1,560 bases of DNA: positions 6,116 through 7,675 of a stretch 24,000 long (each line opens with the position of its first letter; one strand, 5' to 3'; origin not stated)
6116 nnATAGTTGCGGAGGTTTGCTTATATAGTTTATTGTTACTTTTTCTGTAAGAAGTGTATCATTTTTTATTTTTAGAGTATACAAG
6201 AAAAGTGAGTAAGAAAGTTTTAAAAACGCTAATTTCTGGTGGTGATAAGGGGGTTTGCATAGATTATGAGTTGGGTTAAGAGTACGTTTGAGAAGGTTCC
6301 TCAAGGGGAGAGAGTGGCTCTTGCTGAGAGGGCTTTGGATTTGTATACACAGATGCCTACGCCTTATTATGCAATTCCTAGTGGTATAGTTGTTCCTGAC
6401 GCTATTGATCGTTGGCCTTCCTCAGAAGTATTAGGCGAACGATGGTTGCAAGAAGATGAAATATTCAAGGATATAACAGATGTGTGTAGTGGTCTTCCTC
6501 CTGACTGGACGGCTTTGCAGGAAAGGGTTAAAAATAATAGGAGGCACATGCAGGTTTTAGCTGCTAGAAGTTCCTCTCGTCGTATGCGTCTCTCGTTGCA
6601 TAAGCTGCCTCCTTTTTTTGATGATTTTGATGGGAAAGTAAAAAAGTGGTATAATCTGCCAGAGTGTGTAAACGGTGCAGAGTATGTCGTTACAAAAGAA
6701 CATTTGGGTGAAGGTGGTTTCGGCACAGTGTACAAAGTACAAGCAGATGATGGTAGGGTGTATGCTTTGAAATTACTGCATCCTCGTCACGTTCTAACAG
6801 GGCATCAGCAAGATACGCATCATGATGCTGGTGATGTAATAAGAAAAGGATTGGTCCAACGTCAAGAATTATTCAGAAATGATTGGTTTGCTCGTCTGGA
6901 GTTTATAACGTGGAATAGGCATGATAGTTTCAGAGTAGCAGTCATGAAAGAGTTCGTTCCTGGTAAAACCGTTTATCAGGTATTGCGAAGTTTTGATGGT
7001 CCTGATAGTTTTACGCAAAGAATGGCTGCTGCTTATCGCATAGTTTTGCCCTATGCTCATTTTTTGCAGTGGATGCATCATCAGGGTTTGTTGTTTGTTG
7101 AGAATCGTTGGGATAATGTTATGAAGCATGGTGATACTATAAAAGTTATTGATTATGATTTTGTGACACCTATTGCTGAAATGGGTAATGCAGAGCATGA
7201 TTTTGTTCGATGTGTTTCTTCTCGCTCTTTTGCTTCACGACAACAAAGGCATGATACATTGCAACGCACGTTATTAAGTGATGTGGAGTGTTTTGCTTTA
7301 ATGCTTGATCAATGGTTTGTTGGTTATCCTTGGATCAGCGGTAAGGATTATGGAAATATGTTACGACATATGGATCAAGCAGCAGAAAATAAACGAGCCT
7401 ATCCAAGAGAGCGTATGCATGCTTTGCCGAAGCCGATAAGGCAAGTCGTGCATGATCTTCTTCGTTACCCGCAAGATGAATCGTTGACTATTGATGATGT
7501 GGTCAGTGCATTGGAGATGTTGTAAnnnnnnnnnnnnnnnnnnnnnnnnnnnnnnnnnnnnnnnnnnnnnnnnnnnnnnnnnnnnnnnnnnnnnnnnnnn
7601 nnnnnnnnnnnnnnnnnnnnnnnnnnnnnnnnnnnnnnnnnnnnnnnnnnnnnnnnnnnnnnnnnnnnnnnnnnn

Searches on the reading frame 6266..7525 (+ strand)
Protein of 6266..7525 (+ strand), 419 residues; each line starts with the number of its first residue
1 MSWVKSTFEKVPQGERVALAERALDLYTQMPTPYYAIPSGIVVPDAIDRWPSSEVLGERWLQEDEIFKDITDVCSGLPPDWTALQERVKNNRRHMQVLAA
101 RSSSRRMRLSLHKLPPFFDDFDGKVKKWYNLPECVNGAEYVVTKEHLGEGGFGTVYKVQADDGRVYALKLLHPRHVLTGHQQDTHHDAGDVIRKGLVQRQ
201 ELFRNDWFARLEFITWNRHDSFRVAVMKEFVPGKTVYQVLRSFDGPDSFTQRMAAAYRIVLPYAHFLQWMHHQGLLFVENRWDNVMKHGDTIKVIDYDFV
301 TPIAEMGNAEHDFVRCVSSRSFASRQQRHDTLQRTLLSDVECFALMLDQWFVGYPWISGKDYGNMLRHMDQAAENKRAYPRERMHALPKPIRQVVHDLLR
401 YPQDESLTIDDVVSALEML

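Call 8: search_protein_families(library=pfam, proteins=[window:6266-7525:+], max_evalue=0.01)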
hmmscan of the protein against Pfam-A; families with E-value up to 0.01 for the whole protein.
window:6266-7525:+ (419 aa): 1 family
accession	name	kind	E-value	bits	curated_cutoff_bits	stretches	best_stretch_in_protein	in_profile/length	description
PF00069.31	Pkinase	-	6.8e-08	32.7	31.7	1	143-413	3-258/263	Protein kinase domain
